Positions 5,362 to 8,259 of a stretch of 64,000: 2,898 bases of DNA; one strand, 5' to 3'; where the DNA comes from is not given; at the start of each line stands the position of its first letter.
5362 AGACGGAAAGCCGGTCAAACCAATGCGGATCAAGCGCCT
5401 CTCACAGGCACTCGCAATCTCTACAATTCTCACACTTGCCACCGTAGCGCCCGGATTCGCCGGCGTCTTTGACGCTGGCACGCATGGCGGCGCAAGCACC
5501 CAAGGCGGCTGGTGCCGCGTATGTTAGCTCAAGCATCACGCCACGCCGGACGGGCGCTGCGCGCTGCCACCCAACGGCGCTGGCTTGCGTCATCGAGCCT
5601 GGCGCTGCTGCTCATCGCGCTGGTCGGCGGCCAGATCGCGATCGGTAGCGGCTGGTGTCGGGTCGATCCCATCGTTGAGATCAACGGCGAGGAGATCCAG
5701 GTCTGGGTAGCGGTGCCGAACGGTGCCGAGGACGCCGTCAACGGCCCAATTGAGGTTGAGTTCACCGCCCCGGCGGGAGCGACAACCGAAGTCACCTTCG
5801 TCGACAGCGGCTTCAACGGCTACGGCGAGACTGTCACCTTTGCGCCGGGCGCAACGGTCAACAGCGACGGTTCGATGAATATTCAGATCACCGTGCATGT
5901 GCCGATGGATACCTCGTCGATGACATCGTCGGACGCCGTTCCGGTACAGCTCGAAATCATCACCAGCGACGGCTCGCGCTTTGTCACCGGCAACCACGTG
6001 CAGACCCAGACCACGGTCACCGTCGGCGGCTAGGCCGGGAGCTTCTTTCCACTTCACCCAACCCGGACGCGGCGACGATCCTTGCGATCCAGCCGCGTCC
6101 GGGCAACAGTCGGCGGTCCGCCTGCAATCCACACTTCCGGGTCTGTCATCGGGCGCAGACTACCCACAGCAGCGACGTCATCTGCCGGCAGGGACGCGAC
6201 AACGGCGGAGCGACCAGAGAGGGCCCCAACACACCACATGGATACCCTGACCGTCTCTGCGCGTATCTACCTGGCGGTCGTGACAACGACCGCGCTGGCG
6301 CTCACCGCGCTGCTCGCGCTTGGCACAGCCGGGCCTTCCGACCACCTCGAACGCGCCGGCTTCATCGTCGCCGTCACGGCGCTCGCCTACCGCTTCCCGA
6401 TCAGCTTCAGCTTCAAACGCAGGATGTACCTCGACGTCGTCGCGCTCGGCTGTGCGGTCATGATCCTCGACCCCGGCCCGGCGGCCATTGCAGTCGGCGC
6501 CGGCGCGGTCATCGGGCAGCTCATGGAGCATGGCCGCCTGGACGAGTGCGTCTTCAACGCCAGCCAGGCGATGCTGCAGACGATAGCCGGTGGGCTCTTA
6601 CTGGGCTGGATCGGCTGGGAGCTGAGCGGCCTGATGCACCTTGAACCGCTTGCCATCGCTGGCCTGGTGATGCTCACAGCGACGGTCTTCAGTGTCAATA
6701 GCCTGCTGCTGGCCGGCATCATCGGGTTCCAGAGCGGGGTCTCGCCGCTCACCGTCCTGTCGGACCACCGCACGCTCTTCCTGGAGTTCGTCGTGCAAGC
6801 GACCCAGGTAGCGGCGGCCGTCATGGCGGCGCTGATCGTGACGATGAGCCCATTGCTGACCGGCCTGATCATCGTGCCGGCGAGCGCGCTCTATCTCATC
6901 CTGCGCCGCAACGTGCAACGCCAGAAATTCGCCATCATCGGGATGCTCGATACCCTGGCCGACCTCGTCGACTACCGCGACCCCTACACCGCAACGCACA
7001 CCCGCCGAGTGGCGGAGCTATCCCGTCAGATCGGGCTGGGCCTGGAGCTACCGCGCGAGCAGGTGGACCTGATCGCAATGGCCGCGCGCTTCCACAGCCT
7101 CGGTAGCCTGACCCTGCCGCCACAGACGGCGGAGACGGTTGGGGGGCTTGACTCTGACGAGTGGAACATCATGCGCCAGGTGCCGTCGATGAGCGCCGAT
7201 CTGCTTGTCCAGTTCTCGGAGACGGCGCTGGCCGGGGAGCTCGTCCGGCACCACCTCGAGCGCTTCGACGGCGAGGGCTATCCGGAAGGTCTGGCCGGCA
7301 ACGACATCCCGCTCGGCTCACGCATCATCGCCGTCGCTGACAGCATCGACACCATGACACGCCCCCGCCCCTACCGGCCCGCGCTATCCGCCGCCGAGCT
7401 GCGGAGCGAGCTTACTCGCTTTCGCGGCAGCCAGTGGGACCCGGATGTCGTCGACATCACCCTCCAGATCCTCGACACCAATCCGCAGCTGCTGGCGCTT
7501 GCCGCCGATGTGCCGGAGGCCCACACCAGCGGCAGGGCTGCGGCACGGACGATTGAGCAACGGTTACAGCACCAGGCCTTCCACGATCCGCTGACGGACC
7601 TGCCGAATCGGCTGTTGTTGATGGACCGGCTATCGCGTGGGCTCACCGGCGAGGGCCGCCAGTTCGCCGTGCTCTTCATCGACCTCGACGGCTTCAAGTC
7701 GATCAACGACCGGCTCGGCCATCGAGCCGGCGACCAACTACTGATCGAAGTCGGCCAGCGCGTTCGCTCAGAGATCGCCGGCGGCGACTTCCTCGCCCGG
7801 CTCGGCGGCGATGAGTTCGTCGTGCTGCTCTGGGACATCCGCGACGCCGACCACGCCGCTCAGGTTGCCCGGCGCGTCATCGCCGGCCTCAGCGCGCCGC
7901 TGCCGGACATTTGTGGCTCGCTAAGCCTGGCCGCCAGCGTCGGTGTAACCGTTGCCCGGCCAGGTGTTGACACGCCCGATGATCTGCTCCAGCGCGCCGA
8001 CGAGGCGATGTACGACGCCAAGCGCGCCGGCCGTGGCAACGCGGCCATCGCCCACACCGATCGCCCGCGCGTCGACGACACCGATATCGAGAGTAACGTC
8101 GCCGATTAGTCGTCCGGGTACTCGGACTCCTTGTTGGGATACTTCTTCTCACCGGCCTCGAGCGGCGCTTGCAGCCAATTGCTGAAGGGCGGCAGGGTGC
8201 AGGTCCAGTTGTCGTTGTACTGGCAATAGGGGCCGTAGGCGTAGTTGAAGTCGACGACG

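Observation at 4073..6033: Two tandem c-di-GMP-I (GEMM-I)-like riboswitches, each driving a paralogous secreted protein of no recognisable family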

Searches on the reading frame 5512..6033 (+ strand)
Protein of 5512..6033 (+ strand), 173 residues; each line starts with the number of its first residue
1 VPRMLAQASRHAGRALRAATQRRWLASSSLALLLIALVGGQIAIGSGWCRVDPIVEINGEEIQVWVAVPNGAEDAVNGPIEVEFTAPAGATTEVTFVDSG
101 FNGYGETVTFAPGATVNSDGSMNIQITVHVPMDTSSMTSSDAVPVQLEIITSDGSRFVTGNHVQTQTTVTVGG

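Call 4: search_protein_families(library=pfam, proteins=[window:5512-6033:+], max_evalue=1)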
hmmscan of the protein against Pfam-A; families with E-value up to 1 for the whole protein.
window:5512-6033:+ (173 aa): 3 families
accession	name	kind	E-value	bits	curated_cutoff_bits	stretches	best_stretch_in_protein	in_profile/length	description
PF17357.7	FIT1_2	-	0.04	14.6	26.1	1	90-136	30-76/86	Facilitor Of iron transport 1 and 2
PF22439.1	TAdV_Fibre-like_head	-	0.078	13.5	26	1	125-164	60-99/135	Turkey Adenovirus 3 Fibre protein-like, head domain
PF23705.1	RxLR_effector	-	0.28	12.2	27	1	92-121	41-68/95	RxLR effector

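Call 5: search_protein_families(library=ncbifam, proteins=[window:5512-6033:+], max_evalue=1)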
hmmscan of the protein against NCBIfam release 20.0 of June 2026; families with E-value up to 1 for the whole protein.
window:5512-6033:+ (173 aa): 2 families
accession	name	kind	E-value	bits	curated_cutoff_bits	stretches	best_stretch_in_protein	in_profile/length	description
NF041740.1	choice_anch_T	equivalog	0.061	12.4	70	1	46-148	19-119/259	choice-of-anchor T family protein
TIGR04557.1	fuse_rel_SoxYZ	equivalog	0.091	12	140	1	60-114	17-73/226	quinoprotein dehydrogenase-associated SoxYZ-like carrier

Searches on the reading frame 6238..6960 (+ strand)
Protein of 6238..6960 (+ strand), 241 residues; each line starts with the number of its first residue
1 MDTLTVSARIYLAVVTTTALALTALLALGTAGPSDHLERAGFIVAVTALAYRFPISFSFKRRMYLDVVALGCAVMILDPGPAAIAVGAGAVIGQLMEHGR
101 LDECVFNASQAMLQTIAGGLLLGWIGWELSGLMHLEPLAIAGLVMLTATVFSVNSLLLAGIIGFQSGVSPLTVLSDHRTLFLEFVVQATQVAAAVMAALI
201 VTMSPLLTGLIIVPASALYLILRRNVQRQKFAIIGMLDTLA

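Call 66: search_protein_families(library=pfam, proteins=[window:6238-6960:+], max_evalue=10)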
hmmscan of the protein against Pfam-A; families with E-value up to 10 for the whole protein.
window:6238-6960:+ (241 aa): 0 families

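Call 76: find_homologous_proteins(query=window:6238-6942:+, max_evalue=0.001)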
Query window:6238-6942:+: 8000 candidates shared short words with the query, none scored E <= 0.001.

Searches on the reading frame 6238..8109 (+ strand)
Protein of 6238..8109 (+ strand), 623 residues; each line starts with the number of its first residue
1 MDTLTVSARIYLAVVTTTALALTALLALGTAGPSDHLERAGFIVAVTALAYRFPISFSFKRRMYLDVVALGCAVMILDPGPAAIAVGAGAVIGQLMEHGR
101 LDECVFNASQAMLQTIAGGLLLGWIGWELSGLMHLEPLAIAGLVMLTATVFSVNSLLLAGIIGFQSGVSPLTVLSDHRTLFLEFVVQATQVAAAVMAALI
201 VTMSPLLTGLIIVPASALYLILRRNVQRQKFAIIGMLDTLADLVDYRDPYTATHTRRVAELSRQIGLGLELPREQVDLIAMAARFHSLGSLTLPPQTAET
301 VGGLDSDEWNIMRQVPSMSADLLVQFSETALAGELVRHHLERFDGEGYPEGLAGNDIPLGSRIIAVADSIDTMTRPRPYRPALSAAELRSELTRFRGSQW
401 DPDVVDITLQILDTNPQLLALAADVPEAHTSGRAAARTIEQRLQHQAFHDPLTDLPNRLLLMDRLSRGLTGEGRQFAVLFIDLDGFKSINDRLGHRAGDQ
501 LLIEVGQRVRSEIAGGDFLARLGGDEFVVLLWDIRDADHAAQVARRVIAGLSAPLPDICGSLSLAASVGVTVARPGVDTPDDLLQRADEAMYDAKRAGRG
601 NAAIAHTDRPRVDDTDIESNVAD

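Call 4: search_protein_families(library=pfam, proteins=[window:6238-8109:+], max_evalue=1)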
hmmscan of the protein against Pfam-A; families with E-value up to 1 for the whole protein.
window:6238-8109:+ (623 aa): 3 families
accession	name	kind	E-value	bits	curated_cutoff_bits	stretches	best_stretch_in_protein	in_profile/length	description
PF00990.26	GGDEF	-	1.5e-41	142.3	23.8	1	447-600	1-160/161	Diguanylate cyclase, GGDEF domain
PF13487.12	HD_5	-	1e-29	103.9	27.2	1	239-404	2-170/170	HD domain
PF01966.28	HD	-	2.4e-13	50.8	22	1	252-373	2-116/116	HD domain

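Call 5: search_protein_families(library=ncbifam, proteins=[window:6238-8109:+], max_evalue=1)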
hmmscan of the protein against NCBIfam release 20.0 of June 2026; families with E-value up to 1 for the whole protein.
window:6238-8109:+ (623 aa): 23 families
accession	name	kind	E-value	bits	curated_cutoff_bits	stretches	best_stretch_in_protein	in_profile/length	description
NF007423.1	PRK09966.1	equivalog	1.7e-46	158.9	325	1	440-595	232-390/390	diguanylate cyclase DgcN/YfiN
NF045675.1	PhdiestaseDibA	equivalog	7.2e-40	136.9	980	1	434-604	190-363/623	phosphodiesterase DibA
NF038266.1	diguan_SiaD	equivalog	2.1e-38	132.1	290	1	437-600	84-250/252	biofilm regulation diguanylate cyclase SiaD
TIGR00254.1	GGDEF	domain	3.4e-37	127.7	37.4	1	443-603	1-165/168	diguanylate cyclase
NF053512.1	nitric_RR_NosR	exception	3.2e-35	122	400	1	225-417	166-359/422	response regulator c-di-GMP phosphodiesterase, NosR family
NF007298.0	PRK09776.1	equivalog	5.1e-35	120.7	1135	1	435-609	672-849/1111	diguanylate cyclase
NF053781.1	cdiGMPphdstlr2612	equivalog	6.8e-35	120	1600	1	439-605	832-1002/1268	Tlr1612 family c-di-GMP phosphodiesterase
NF007135.0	PRK09581.1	equivalog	4.7e-33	114.7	474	1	441-602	287-452/457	PleD family two-component system response regulator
NF007380.0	PRK09894.1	equivalog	1.2e-31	110.2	256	1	433-605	114-287/296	diguanylate cyclase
NF051473.1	DigCycDgcsShew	equivalog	1.2e-28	100.3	400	1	441-601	129-287/291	diguanylate cyclase DgcS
NF007474.0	PRK10060.1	equivalog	3.2e-28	98.4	782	1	436-604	226-394/663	cyclic di-GMP phosphodiesterase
NF011955.1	PRK15426.1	equivalog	2.1e-25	88.9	408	1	439-603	390-559/564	cellulose biosynthesis regulator diguanylate cyclase DgcQ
NF008467.0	PRK11359.1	equivalog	1.7e-23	82.6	857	1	440-600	369-527/800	oxygen-sensing cyclic-di-GMP phosphodiesterase DosP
NF041606.1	dguan_cyc_DgcA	equivalog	2.5e-23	82.6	370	1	460-605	195-339/340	diguanylate cyclase DgcA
NF047654.1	DiguCycDgcRLepto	equivalog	9.1e-21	74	500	1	437-600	123-291/295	diguanylate cyclase DgcR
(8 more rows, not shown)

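Call 77: find_homologous_proteins(query=window:6238-8109:+, max_evalue=1e-30)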
Query window:6238-8109:+ (623 aa): 400 proteins with E <= 1e-30 among 8000 candidates; the best 120 are listed.
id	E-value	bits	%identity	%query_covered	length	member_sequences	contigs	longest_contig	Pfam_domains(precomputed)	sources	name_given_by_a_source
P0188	0.0e+0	1350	100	100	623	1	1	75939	PF13487.13,PF01966.29,PF00990.27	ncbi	-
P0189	1.5e-269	914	69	100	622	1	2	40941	PF13487.13,PF01966.29,PF00990.27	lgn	-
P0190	2.3e-233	794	64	92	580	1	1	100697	PF13487.13,PF01966.29,PF00990.27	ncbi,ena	-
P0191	1.7e-229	781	60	97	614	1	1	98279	PF13487.13,PF01966.29,PF00990.27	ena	-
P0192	4.9e-219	747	58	98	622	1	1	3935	PF13487.13,PF01966.29,PF00990.27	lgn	-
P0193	2.9e-205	701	55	97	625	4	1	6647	PF13487.13,PF01966.29,PF00990.27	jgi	jgi:diguanylate cyclase (GGDEF)-like protein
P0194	2.7e-76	275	39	65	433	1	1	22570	PF20972.3,PF13487.13,PF01966.29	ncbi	-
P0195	1.6e-54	204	39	29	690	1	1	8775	PF13426.14,PF13188.14,PF13487.13,PF01966.29,PF08448.17,PF00989.32,PF00990.27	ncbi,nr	ncbi:MAG TPA: HD domain-containing phosphohydrolase [Thermoleophilaceae bacterium]|nr:HD domain-cont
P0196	3.2e-53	199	41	29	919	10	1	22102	PF13487.13,PF01966.29,PF00990.27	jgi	jgi:diguanylate cyclase (GGDEF)-like protein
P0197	1.2e-52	197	36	59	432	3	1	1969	PF13487.13,PF01966.29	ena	-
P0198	1.9e-51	193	36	60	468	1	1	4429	PF13487.13,PF01966.29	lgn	-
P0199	1.3e-50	191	51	27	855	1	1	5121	PF08447.19,PF08448.17,PF00563.26,PF00989.32,PF00990.27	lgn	-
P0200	2.4e-49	187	39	30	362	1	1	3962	PF13487.13,PF01966.29,PF00990.27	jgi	jgi:diguanylate cyclase (GGDEF)-like protein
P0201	4.8e-49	186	41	32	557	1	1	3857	PF13487.13,PF01966.29,PF00990.27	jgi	jgi:diguanylate cyclase (GGDEF)-like protein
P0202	4.9e-49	185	40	27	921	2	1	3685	PF13487.13,PF01966.29,PF00990.27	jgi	jgi:diguanylate cyclase (GGDEF)-like protein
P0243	2.4e-43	167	43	27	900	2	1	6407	PF20972.3,PF13487.13,PF01966.29,PF00990.27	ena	-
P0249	4.0e-43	166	43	27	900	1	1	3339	PF20972.3,PF13487.13,PF01966.29,PF00990.27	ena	-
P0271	8.7e-42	162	43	28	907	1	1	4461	PF20972.3,PF13487.13,PF01966.29,PF00990.27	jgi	jgi:diguanylate cyclase (GGDEF)-like protein/putative nucleotidyltransferase with HDIG domain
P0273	1.8e-41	160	34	66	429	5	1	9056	PF20972.3,PF13487.13,PF01966.29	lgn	-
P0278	2.6e-41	160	26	66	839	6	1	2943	PF20972.3,PF13185.13,PF13487.13,PF01966.29,PF01590.33,PF13492.13,PF00990.27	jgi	jgi:diguanylate cyclase (GGDEF)-like protein/putative nucleotidyltransferase with HDIG domain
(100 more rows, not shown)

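Call 78: find_encoding_contigs(protein=P0189, flank=3500, max_places=2)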
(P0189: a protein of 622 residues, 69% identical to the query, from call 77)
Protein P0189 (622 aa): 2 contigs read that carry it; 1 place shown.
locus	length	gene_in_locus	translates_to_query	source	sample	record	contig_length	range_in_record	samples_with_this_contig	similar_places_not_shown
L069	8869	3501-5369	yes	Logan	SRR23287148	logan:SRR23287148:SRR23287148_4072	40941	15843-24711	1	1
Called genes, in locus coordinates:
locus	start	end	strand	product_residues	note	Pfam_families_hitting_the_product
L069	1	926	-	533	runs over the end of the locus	PF01019:G_glu_transpept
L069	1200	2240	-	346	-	PF01244:Peptidase_M19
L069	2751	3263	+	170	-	-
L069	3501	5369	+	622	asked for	PF01966:HD, PF13487:HD_5, PF00990:GGDEF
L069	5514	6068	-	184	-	PF07920:DUF1684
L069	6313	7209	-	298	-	PF01636:APH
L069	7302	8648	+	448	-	PF00202:Aminotran_3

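Call 79: find_encoding_contigs(protein=P0191, flank=3500, max_places=2)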
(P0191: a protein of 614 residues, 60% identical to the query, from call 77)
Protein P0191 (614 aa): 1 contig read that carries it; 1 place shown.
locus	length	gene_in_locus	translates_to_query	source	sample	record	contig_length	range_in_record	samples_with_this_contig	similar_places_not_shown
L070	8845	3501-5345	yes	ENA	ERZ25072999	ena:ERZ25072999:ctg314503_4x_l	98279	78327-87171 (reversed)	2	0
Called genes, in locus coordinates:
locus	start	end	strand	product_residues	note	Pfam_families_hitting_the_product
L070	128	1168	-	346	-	PF01244:Peptidase_M19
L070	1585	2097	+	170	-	-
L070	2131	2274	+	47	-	-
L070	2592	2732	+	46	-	-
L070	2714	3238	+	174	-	-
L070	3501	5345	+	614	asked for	PF13487:HD_5, PF01966:HD, PF00990:GGDEF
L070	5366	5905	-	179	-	PF07920:DUF1684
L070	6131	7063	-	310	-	PF01636:APH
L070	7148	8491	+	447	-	PF00202:Aminotran_3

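Call 80: find_encoding_contigs(protein=P0194, flank=3500, max_places=2)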
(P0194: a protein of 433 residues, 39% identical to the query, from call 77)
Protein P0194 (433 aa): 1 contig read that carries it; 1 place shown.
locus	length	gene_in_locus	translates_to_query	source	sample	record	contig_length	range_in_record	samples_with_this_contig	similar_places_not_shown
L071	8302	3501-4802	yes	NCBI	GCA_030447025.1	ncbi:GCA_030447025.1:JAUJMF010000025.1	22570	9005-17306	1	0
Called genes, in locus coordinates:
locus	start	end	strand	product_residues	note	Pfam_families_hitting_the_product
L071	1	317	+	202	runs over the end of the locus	PF11236:DUF3037, PF01679:Pmp3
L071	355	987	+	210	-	-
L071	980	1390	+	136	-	PF18029:Glyoxalase_6 (weak)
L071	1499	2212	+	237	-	PF13483:Lactamase_B_3, PF00753:Lactamase_B, PF12706:Lactamase_B_2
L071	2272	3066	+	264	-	PF05721:PhyH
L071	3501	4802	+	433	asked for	PF20972:MASE9 (weak), PF13487:HD_5, PF01966:HD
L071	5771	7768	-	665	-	PF00664:ABC_membrane (weak), PF00005:ABC_tran, PF02463:SMC_N (faint), PF13304:AAA_21 (faint)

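Call 81: find_encoding_contigs(protein=P0273, flank=3500, max_places=2)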
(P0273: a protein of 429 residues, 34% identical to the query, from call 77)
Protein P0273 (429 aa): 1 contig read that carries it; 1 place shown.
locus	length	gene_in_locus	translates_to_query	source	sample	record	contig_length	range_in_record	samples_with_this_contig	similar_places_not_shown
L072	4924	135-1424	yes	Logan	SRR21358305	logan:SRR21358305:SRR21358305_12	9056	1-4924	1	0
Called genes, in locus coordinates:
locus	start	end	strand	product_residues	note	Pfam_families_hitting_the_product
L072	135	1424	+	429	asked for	PF20972:MASE9, PF13487:HD_5, PF01966:HD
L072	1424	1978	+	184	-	PF17248:DUF5317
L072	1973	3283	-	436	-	PF00501:AMP-binding (weak), PF14535:AMP-binding_C_2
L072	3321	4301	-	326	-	PF00941:FAD_binding_5, PF03450:CO_deh_flav_C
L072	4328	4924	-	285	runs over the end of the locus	PF13527:Acetyltransf_9 (faint), PF13673:Acetyltransf_10, PF00583:Acetyltransf_1, PF13508:Acetyltransf_7, PF18014:Acetyltransf_18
